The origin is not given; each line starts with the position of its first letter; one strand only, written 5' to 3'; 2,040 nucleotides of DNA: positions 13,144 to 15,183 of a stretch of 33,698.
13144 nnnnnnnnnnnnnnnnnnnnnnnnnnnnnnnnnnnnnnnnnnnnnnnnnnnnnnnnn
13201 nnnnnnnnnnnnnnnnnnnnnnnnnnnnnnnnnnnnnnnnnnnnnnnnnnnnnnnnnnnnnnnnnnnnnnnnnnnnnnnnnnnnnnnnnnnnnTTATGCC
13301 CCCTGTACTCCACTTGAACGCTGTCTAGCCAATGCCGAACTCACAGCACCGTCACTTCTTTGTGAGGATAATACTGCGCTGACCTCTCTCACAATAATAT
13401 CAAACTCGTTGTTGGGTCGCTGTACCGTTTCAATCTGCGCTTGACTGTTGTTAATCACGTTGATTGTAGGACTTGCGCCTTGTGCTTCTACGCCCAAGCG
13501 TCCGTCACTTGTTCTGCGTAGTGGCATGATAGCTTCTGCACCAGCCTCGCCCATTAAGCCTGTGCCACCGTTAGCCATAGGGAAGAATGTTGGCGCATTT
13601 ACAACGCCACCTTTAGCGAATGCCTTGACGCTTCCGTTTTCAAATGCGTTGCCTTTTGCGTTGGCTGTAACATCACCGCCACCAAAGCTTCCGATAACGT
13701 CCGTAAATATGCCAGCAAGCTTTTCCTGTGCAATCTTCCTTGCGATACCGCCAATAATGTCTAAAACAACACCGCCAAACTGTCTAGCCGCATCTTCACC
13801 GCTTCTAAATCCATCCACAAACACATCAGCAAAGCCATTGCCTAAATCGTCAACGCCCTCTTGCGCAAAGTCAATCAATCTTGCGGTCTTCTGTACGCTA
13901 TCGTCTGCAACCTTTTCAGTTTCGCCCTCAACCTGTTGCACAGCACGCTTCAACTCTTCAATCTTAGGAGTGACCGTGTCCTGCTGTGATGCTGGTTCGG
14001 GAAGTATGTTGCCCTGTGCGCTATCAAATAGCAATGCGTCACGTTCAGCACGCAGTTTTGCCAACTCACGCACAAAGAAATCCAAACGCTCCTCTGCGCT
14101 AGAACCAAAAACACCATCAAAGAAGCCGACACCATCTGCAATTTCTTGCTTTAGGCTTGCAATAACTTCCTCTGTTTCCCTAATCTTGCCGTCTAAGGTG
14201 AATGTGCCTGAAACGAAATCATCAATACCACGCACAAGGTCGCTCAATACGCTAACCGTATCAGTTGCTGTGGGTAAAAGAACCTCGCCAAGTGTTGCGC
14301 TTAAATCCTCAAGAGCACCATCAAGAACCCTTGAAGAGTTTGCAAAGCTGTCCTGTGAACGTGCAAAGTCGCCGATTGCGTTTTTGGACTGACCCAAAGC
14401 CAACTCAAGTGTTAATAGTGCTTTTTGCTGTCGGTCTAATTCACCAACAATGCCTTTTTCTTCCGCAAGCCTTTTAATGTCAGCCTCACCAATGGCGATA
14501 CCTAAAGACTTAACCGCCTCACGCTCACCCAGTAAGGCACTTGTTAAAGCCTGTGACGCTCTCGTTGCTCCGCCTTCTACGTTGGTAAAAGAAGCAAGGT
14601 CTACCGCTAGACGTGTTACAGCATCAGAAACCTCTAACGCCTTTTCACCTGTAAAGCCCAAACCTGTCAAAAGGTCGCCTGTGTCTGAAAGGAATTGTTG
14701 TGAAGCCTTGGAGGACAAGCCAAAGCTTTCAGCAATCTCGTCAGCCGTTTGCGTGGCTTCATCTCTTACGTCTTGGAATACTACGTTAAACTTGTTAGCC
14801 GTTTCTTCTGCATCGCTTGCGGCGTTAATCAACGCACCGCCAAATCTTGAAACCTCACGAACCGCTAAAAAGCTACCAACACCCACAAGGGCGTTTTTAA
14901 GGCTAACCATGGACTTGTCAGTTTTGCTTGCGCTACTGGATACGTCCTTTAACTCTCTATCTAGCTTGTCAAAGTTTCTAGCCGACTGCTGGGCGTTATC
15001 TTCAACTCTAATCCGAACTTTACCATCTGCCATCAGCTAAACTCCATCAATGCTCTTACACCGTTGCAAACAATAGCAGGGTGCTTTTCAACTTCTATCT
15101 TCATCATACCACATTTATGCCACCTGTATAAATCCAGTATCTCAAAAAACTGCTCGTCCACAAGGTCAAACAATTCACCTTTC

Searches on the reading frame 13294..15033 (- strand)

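Call 49: search_protein_families(library=phrogs, proteins=[window:13294-15033:-], max_evalue=0.00001)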
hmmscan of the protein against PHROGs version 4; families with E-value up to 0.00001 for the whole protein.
window:13294-15033:- (579 aa): 13 families
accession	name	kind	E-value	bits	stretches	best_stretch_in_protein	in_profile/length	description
phrog_1716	-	tail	5e-21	75.9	1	401-563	739-923/943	tail length tape measure protein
phrog_28918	-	unknown function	1.9e-17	63.2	1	113-270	79-237/1445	-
phrog_6747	-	tail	1.6e-15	58.2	1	371-523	193-335/390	tail length tape measure protein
phrog_32885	-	tail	1.3e-14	54.2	1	447-531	833-921/948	tail length tape measure protein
phrog_3394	-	unknown function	3.5e-14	52.1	1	439-535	1716-1815/1862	-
phrog_13769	-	unknown function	1.9e-11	43.9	1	386-531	417-560/612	-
phrog_339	-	tail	1.3e-10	41.2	1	429-562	961-1112/1123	tail length tape measure protein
phrog_16384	-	unknown function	1e-09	39.3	1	428-537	306-414/463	-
phrog_24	-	tail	3.4e-08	33.1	1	362-568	848-1055/1151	tail length tape measure protein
phrog_167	-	tail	6.3e-08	31.8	1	10-447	295-726/1555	tail length tape measure protein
phrog_2335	-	tail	2.5e-07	30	1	355-482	1293-1419/1536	tail length tape measure protein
phrog_9959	-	tail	1.3e-06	27.2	1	349-447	1464-1561/1708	tail length tape measure protein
phrog_17020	-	unknown function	9.1e-06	26.1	0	467-527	248-308/353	-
